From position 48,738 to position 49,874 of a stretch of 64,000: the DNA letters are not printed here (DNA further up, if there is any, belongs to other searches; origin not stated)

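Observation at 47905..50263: Translationally coupled Sir2-like / Sir2-like (His to Trp) / HD phosphohydrolase operon: candidate NAD-linked system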

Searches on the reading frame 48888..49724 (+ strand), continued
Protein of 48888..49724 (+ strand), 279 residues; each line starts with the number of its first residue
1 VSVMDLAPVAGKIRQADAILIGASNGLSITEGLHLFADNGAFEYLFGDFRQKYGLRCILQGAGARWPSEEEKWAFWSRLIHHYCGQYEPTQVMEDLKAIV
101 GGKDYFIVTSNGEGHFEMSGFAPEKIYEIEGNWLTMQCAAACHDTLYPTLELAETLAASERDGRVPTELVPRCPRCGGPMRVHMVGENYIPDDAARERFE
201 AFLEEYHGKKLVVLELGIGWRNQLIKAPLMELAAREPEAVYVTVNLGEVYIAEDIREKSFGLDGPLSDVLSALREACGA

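Call 64: search_dna_similar(query=window:48897-49724:+, collection=plasmids, mode=protein, max_rows=15)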
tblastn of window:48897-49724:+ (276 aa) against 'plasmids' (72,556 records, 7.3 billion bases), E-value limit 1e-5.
Records with a match: 34; places in all: 52; records where one place covers at least 80% of the query: 32.
Best place of each record, by identity: <60% 34.
By first word of the organism name: Lactiplantibacillus 10; Vibrio 5; Levilactobacillus 2; Burkholderia 2; Mesobacillus 1; Paenibacillus 1; Roseburia 1; Pediococcus 1; Subdoligranulum 1; Companilactobacillus 1; and 9 more.
By predicted mobility (MOB-suite, as given by PLSDB): non-mobilizable 19; mobilizable 12; conjugative 3.
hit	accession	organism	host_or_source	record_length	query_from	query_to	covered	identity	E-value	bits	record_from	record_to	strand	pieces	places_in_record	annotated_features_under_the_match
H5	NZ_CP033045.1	Mesobacillus foraminis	cell culture,Red Sea lagoons-Mangrove ...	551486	6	270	96%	47.4%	1e-77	263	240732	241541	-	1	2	Sir2 family NAD-dependent protein deacetylase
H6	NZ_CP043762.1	Paenibacillus sp. 37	whole organism,rhizosphere of Abies ...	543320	6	270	96%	47.0%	5e-76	258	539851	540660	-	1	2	Sir2 family NAD-dependent protein deacetylase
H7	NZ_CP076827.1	Lactiplantibacillus plantarum 2025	milk products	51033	10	270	95%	37.7%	5e-52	189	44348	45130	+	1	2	Sir2 silent information regulator family NAD-dependent deacetylase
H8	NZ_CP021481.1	Levilactobacillus brevis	cell culture,food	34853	10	270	95%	36.4%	3e-48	178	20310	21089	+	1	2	cupin domain-containing protein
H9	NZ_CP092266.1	Levilactobacillus brevis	Fermented vegetables,Yeshanjun pickle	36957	10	270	95%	36.4%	3e-48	178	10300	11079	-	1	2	cupin domain-containing protein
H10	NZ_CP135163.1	Roseburia sp. 831b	Sus scrofa domesticus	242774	3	271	97%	35.3%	2e-45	170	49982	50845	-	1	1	Sir2 silent information regulator family NAD-dependent deacetylase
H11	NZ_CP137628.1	Pediococcus pentosaceus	isolate,cucumber fermentation brine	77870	10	275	96%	35.3%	5e-46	172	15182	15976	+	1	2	cupin domain-containing protein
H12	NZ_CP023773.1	Lactiplantibacillus plantarum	pure culture,Chinese fermented ...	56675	10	275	96%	35.3%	7e-46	171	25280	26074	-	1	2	cupin domain-containing protein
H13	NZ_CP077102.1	Lactiplantibacillus pentosus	-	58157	10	275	96%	35.3%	7e-46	171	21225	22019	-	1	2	cupin domain-containing protein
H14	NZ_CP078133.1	Lactiplantibacillus plantarum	isolated strain,food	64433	10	275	96%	35.3%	7e-46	171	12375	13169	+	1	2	cupin domain-containing protein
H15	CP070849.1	Lactiplantibacillus plantarum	bacterial isolate,Fu-Tsai (Fermented ...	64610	10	275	96%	35.3%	7e-46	171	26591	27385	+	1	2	Sir2 silent information regulator family NAD-dependent deacetylase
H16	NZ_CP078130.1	Lactiplantibacillus plantarum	isolate from food,food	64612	10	275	96%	35.3%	7e-46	171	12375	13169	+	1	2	cupin domain-containing protein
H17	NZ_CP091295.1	Lactiplantibacillus plantarum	isolate,food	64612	10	275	96%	35.3%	7e-46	171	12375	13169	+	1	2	cupin domain-containing protein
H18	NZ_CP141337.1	Lactiplantibacillus plantarum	whole organism,fermented food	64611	10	275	96%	35.3%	7e-46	171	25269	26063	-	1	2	cupin domain-containing protein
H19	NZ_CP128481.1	Lactiplantibacillus plantarum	cell culture,fermented kimchi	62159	10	275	96%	34.6%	2e-43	164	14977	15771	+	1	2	cupin domain-containing protein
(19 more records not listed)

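Call 66: get_annotated_region(hit=H5, flank=6000)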
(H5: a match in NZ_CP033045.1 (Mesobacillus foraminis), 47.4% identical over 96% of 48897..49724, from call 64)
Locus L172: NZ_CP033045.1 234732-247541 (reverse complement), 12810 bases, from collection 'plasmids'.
description: Mesobacillus foraminis strain Bac44 plasmid unnamed, complete sequence
organism: Mesobacillus foraminis (NCBI taxid 279826)
taxonomy: Bacteria; Bacillota; Bacilli; Bacillales; Bacillaceae; Mesobacillus; Mesobacillus foraminis
host: -; source: cell culture,Red Sea lagoons-Mangrove Mud; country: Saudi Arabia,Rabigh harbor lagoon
typing (MOB-suite, as given by PLSDB): non-mobilizable
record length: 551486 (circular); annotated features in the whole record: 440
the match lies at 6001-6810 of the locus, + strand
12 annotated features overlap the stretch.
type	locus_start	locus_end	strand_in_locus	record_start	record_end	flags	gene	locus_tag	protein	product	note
CDS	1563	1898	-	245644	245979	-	-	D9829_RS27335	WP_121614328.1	helix-turn-helix domain-containing protein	-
CDS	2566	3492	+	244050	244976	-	metA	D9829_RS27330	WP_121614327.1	homoserine O-succinyltransferase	GO:0009086 - methionine biosynthetic process [Evidence IEA]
CDS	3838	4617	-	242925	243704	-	-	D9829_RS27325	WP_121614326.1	MBL fold metallo-hydrolase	-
CDS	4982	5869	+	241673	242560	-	-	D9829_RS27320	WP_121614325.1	NAD-dependent protein deacetylase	-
CDS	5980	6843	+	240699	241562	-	-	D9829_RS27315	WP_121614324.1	Sir2 family NAD-dependent protein deacetylase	-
CDS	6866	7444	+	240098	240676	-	-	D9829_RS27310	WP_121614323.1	HD domain-containing protein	-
CDS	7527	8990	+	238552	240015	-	-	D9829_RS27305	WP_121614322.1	nicotinate phosphoribosyltransferase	GO:0009435 - NAD biosynthetic process [Evidence IEA]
CDS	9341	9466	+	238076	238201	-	-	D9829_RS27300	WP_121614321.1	aspartyl-phosphate phosphatase Spo0E family protein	-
CDS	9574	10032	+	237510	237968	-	-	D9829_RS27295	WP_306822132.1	isochorismatase family cysteine hydrolase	-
CDS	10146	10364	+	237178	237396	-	-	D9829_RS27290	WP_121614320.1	DUF896 domain-containing protein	-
CDS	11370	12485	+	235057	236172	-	mnmA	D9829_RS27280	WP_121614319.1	tRNA 2-thiouridine(34) synthase MnmA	GO:0008033 - tRNA processing [Evidence IEA]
CDS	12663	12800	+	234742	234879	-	-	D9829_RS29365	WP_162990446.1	hypothetical protein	-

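Call 67: get_annotated_region(hit=H7, flank=5000)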
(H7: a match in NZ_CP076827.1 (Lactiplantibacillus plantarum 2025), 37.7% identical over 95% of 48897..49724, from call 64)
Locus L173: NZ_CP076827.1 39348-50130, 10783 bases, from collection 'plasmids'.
description: Lactiplantibacillus plantarum 2025 plasmid LP2025_3, complete sequence
organism: Lactiplantibacillus plantarum 2025 (NCBI taxid 1385856)
taxonomy: Bacteria; Bacillota; Bacilli; Lactobacillales; Lactobacillaceae; Lactiplantibacillus; Lactiplantibacillus plantarum; Lactiplantibacillus plantarum 2025
host: -; source: milk products; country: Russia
typing (MOB-suite, as given by PLSDB): mobilizable; replicon rep_cluster_1006,rep_cluster_1567,rep_cluster_707; relaxase MOBP,MOBQ
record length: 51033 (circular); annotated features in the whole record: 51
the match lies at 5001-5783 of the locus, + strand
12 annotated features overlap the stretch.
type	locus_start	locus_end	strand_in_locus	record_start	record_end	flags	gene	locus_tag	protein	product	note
CDS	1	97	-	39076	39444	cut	-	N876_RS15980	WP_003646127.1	DUF5388 domain-containing protein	-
CDS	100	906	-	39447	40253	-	-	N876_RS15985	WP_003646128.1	AAA family ATPase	-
CDS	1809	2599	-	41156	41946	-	-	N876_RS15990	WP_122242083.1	IS5 family transposase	-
CDS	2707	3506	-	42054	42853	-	-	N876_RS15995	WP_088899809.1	IS5 family transposase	-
CDS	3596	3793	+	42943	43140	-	-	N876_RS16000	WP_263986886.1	hypothetical protein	-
CDS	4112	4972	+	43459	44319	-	-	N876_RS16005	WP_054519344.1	hypothetical protein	-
CDS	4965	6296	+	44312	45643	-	-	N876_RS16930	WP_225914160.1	Sir2 silent information regulator family NAD-dependent deacetylase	-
CDS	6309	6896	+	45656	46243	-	-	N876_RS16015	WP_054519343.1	TetR/AcrR family transcriptional regulator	-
CDS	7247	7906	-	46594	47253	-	-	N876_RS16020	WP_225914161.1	hypothetical protein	-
CDS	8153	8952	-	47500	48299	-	-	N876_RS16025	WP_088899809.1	IS5 family transposase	-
CDS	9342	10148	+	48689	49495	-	-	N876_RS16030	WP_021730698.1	ParA family protein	-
CDS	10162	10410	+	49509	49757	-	-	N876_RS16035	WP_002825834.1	ribbon-helix-helix domain-containing protein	-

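Call 68: search_protein_families(library=pfam, proteins=[L173:4965-6293:+, L173:4112-4969:+, L170:6931-7578:+, L171:7174-8034:+], max_evalue=0.01)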
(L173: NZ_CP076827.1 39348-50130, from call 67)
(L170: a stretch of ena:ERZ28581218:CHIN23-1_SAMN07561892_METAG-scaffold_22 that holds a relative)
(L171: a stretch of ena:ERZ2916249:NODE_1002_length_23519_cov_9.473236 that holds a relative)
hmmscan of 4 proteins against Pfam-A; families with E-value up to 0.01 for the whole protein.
L173:4965-6293:+ (443 aa): 1 family
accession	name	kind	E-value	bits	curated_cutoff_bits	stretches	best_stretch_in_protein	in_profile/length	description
PF06172.17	Cupin_5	-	0.00029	21.4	25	1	321-399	39-117/139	Cupin superfamily (DUF985)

L173:4112-4969:+ (286 aa): 0 families

L170:6931-7578:+ (216 aa): 1 family
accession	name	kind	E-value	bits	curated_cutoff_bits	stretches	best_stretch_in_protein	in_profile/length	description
PF12654.12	DUF3786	-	4.8e-41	140.7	27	1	33-196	12-173/176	Domain of unknown function (DUF3786)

L171:7174-8034:+ (287 aa): 2 families
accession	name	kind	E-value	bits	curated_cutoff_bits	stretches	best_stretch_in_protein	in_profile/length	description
PF01734.28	Patatin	-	4.6e-26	92.6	27.7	1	9-178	1-191/191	Patatin-like phospholipase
PF19890.4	DUF6363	-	5.2e-17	61.9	26.4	1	213-286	1-74/75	Domain of unknown function (DUF6363)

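Call 79: search_protein_families(library=ncbifam, proteins=[L173:4965-6293:+], max_evalue=0.001)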
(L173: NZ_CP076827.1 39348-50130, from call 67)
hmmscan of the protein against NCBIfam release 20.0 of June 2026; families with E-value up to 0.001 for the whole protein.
L173:4965-6293:+ (443 aa): 0 families

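Call 87: predict_structure(alignment_id=A4)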
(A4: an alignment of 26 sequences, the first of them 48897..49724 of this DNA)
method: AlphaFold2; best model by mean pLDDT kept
length: 276 residues; sequences in the alignment: 26
mean_pLDDT: 90.8   pTM: 0.87
mean pLDDT of the five models: 90.8, 90.5, 90.2, 89.7, 88.3
residues with pLDDT >= 90: 198; 70-90: 60; 50-70: 18; < 50: 0
segments of 3 or more residues with pLDDT < 50: none
pLDDT, mean of each block of 10 residues (from residue 1): 94 96 59 76 92 89 95 93 88 95 91 91 92 95 96 96 98 96 90 97 98 72 90 96 86 95 91 94
secondary structure, 60 per line:
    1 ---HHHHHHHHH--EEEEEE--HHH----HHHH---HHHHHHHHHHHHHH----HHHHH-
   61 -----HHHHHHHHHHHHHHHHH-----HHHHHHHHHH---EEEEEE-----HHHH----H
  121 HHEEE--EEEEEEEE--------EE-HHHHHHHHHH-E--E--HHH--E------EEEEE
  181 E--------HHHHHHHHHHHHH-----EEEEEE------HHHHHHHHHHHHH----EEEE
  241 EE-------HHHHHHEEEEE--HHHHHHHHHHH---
elements in order: H4-12 E15-20 H30-33 H37-50 H55-59 H66-82 H88-97 E101-106 H112-115 E123-125 E128-135 H147-156 E176-181 H190-202 E208-213 H220-232 E237-242 H250-255 E256-260 H263-273

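Call 95: fold_search(model_id=the predicted structure, library=pdb)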
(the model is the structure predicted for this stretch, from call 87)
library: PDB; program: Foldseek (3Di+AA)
matches with E <= 10: 935; with E <= 0.001: 205
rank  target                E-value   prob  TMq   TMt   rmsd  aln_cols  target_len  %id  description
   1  5a3a                  1.5e-27  1.00  0.89  0.86   2.6       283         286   30  Crystal structure of the ADP-ribosylating sirtuin (SirTM) from Streptococcus pyogenes (Apo form) (released 2015-07-29)
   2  8rsn_B                3.3e-17  1.00  0.77  0.41   3.7       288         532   24  macrodomain-fused SirTM (Mfs1) from Fusarium oxysporum f. sp. cubense race 1 (released 2024-09-25)
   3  8rsn_A                5.7e-17  1.00  0.76  0.41   3.8       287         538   23  macrodomain-fused SirTM (Mfs1) from Fusarium oxysporum f. sp. cubense race 1 (released 2024-09-25)
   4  4fvt_A                6.7e-13  1.00  0.72  0.72   3.9       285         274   21  Human SIRT3 bound to Ac-ACS peptide and Carba-NAD (released 2012-08-15)
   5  4r8m_B                1.7e-12  1.00  0.63  0.61   5.4       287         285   18  Human SIRT2 crystal structure in complex with BHJH-TM1 (released 2015-03-11)
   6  5g4c_A                2.4e-12  1.00  0.65  0.62   5.4       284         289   18  Human SIRT2 catalyse short chain fatty acyl lysine (released 2017-05-03)
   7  6aco_A                2.7e-12  1.00  0.59  0.60   6.2       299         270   19  histone lysine desuccinylase Sirt5 in complex with succinyl peptide H2BK120 (released 2019-07-24)
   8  5y0z_A                3.2e-12  1.00  0.67  0.64   5.2       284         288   16  Human SIRT2 in complex with a specific inhibitor, NPD11033 (released 2018-07-25)
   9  9s26_A                4.4e-12  1.00  0.65  0.63   5.5       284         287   18  Crystal structure of human SIRT2 in complex with the covalent adduct of peptide triazole inhibitor LTDi1 and ADP-ribos (released 2025-11-12)
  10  5d7n_E                5.0e-12  1.00  0.67  0.68   4.4       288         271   19  Crystal structure of human Sirt3 at an improved resolution (released 2015-12-02)
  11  9s24_A                5.0e-12  1.00  0.66  0.63   5.3       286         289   17  Crystal structure of human SIRT2 in complex with the covalent adduct of peptide triazole inhibitor OTDi1 and ADP-ribos (released 2025-11-12)
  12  5y0z_B                6.3e-12  1.00  0.65  0.62   5.5       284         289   16  Human SIRT2 in complex with a specific inhibitor, NPD11033 (released 2018-07-25)
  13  3glr_A                7.6e-12  1.00  0.67  0.68   4.5       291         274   18  Crystal Structure of human SIRT3 with acetyl-lysine AceCS2 peptide (released 2009-06-16)
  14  4y6l_A                8.1e-12  1.00  0.64  0.64   5.2       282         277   18  Human SIRT2 in complex with myristoylated peptide (H3K9myr) (released 2016-01-06)
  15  4r8m_A                8.1e-12  1.00  0.65  0.63   5.1       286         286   17  Human SIRT2 crystal structure in complex with BHJH-TM1 (released 2015-03-11)
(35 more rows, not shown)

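Call 100: search_protein_families(library=phrogs, proteins=[window:48897-49724:+], max_evalue=0.01)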
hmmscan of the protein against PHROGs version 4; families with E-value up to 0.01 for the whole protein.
window:48897-49724:+ (276 aa): 1 family
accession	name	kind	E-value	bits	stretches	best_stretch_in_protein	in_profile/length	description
phrog_2162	-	DNA, RNA and nucleotide metabolism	1.9e-14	54.6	1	9-252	6-236/277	Sir2 (NAD-dependent deacetylase)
